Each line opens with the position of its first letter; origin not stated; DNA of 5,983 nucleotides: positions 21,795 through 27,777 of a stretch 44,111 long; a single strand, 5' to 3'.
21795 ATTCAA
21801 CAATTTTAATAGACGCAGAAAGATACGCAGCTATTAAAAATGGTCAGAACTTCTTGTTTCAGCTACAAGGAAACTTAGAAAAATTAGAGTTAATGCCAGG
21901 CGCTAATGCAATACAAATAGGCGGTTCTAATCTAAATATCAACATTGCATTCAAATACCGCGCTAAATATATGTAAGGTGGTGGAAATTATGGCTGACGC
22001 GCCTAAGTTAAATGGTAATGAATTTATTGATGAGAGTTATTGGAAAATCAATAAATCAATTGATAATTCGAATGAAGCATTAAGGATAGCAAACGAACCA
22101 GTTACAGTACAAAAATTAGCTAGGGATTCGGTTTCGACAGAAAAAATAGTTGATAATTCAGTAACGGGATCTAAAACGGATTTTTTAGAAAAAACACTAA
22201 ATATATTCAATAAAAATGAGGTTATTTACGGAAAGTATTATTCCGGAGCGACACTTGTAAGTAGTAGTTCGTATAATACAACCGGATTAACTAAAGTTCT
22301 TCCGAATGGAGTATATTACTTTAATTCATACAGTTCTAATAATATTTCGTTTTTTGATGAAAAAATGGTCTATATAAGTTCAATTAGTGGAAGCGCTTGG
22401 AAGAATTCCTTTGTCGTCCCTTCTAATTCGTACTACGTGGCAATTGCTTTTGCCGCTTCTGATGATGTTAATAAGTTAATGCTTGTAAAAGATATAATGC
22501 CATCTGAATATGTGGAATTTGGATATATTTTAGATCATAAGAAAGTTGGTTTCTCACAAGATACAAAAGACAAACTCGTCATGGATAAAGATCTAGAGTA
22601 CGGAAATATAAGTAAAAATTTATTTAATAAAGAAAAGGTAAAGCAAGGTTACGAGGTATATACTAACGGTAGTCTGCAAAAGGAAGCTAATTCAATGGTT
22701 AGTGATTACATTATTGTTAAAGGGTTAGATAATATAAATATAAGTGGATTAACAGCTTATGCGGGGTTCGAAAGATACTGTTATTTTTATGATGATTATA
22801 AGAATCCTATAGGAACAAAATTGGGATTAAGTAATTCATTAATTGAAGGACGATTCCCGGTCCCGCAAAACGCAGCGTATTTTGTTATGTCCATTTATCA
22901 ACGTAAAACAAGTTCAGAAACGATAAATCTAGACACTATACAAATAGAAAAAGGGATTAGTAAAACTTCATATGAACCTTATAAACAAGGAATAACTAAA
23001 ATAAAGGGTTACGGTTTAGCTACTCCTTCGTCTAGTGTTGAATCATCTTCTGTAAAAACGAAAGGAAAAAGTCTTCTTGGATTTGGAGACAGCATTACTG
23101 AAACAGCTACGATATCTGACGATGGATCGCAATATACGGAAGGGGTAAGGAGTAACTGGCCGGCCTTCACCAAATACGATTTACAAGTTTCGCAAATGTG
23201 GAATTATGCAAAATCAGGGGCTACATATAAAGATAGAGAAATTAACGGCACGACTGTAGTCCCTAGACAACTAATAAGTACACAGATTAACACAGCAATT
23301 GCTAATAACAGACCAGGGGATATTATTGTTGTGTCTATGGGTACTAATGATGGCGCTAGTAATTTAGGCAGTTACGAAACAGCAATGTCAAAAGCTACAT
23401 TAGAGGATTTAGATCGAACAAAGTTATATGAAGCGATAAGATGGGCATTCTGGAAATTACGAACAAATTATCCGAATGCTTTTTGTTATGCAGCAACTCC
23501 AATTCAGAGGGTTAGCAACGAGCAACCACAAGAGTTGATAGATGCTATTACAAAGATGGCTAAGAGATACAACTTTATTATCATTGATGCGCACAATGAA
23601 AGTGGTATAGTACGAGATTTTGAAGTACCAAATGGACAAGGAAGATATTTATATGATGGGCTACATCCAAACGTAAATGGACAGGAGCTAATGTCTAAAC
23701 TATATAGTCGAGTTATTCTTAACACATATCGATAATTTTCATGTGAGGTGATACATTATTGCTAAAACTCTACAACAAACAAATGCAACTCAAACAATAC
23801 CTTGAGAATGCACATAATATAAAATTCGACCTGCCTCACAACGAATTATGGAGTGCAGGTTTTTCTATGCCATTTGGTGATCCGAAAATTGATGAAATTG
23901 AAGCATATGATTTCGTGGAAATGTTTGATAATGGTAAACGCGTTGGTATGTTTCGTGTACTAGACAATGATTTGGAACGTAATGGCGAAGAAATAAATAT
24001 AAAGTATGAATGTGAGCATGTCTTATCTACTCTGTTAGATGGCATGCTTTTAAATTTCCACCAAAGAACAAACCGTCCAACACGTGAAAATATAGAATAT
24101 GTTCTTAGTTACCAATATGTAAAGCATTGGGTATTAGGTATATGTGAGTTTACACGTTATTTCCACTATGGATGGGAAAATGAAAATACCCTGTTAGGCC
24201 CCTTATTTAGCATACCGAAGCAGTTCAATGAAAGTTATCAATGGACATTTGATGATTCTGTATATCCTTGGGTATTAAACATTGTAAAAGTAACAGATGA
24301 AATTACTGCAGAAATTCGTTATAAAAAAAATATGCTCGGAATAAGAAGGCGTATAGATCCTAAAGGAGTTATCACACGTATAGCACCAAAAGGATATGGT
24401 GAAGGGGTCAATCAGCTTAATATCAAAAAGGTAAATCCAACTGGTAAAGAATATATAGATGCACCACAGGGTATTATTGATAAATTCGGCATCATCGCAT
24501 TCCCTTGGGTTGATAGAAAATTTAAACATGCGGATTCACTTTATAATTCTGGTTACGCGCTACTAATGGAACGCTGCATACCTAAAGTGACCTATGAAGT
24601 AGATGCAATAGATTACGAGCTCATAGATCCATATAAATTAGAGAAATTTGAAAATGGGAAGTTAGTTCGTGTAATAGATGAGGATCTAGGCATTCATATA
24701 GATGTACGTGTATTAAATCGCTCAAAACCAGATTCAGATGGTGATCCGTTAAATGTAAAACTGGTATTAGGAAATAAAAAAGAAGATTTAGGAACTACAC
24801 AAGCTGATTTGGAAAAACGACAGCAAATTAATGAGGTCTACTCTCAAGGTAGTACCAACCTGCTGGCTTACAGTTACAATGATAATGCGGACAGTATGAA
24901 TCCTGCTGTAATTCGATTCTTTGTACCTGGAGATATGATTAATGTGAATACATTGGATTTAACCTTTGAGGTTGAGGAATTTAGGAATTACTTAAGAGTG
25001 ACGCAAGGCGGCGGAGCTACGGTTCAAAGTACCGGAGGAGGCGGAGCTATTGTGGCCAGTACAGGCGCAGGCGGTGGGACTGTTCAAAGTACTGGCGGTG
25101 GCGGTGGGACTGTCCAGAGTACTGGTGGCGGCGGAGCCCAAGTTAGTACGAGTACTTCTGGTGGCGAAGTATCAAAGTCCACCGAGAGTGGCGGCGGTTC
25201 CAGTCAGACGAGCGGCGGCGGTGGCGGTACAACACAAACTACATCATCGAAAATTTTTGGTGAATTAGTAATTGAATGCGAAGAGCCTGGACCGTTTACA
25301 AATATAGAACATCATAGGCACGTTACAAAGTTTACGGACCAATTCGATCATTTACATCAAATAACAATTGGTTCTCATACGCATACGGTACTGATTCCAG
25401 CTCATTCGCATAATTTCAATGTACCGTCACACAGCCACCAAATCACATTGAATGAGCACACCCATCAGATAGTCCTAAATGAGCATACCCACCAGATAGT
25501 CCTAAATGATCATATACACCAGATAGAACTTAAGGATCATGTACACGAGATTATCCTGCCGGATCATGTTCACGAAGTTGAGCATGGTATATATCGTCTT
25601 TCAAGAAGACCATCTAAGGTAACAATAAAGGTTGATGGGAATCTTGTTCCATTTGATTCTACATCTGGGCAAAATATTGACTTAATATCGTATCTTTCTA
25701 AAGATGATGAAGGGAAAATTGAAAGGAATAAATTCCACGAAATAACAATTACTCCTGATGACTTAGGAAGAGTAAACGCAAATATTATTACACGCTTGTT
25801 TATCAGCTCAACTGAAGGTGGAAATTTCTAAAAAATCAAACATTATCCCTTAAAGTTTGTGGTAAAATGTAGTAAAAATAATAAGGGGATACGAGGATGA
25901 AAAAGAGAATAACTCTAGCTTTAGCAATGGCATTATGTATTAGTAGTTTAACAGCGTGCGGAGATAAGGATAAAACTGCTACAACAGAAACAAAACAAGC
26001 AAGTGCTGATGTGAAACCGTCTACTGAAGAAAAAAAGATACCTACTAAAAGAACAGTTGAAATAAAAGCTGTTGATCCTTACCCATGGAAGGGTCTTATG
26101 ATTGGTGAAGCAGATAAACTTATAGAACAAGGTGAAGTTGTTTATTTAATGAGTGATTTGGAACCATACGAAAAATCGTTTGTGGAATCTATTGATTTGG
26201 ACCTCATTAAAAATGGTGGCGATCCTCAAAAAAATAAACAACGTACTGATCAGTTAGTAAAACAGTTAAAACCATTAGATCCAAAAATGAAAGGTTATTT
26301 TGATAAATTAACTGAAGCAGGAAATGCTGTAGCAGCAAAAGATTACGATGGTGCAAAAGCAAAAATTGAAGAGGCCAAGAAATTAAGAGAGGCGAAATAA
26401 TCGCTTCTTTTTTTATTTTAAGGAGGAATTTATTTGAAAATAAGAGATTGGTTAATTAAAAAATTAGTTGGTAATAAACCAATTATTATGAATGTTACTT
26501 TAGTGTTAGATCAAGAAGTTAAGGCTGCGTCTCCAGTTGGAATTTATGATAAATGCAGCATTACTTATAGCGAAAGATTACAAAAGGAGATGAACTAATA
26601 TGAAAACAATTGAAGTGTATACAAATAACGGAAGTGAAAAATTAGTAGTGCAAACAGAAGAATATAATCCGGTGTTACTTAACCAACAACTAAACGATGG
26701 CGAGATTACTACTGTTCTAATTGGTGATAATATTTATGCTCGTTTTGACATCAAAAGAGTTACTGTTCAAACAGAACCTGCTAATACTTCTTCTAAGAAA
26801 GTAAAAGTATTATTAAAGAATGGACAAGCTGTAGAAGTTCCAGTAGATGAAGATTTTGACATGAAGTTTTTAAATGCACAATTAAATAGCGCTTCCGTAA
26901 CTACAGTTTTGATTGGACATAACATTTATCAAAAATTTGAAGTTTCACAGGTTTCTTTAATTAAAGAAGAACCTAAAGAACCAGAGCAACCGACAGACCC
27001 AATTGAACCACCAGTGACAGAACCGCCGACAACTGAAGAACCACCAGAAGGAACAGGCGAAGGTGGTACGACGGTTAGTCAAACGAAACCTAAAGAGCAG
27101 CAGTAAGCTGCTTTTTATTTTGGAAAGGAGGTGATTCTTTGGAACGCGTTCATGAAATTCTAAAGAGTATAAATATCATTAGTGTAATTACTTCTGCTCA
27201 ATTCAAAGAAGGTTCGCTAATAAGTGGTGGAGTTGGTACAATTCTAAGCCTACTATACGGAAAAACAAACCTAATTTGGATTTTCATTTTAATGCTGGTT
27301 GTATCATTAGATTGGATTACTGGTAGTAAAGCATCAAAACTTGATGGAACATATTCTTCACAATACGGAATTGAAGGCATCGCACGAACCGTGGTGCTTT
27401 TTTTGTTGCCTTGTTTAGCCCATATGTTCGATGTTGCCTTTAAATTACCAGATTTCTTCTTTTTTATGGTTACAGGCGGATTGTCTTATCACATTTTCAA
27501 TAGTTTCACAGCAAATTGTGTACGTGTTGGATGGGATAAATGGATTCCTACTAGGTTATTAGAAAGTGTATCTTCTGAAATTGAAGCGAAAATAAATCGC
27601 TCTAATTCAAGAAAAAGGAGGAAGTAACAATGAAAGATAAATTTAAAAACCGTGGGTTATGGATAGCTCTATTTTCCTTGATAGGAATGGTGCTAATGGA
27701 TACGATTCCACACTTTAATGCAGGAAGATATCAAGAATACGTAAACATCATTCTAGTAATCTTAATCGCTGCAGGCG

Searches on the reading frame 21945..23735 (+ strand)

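Call 16: search_protein_families(library=pfam, proteins=[window:21945-23735:+], max_evalue=0.001)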
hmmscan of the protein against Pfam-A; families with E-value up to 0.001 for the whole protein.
window:21945-23735:+ (596 aa): 2 families
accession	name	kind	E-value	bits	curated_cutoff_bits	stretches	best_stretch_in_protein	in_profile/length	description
PF13472.12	Lipase_GDSL_2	-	5.4e-14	53.5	32.9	1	380-582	2-178/178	GDSL-like Lipase/Acylhydrolase family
PF00657.28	Lipase_GDSL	-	3e-13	50.8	23.6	1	379-585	3-206/208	GDSL-like Lipase/Acylhydrolase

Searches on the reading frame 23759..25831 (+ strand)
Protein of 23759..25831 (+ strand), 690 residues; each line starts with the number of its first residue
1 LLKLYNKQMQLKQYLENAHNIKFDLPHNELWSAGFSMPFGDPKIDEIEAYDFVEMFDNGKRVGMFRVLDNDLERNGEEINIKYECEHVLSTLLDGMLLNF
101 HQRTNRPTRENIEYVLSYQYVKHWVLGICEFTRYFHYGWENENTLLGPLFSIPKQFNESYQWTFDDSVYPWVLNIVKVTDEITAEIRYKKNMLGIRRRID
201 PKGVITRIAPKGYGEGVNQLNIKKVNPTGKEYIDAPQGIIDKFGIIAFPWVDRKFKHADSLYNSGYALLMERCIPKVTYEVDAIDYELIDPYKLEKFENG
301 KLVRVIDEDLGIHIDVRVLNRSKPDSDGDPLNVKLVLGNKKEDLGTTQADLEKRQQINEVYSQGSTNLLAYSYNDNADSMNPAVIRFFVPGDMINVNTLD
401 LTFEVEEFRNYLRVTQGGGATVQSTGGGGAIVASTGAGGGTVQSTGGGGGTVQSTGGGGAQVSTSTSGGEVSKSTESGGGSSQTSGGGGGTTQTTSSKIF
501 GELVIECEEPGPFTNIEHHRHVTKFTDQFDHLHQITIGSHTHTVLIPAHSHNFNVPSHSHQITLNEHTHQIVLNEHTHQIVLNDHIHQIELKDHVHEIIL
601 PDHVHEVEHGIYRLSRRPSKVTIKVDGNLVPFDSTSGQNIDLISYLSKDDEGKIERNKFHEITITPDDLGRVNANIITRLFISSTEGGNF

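Call 16: search_protein_families(library=pfam, proteins=[window:23759-25831:+], max_evalue=0.001)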
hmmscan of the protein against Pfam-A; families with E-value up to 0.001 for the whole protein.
window:23759-25831:+ (690 aa): 1 family
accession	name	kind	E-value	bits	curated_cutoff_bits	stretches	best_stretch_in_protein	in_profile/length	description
PF06605.17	Prophage_tail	-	1.8e-30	106.9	31.3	1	105-350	17-249/250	Prophage endopeptidase tail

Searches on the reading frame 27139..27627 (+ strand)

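Call 16: search_protein_families(library=pfam, proteins=[window:27139-27627:+], max_evalue=0.001)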
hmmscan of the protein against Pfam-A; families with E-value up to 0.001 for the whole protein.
window:27139-27627:+ (162 aa): 1 family
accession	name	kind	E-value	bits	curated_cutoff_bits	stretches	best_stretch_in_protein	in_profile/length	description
PF05105.17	Phage_holin_4_1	-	1.1e-11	45.2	22.2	1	36-142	3-109/116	Bacteriophage holin family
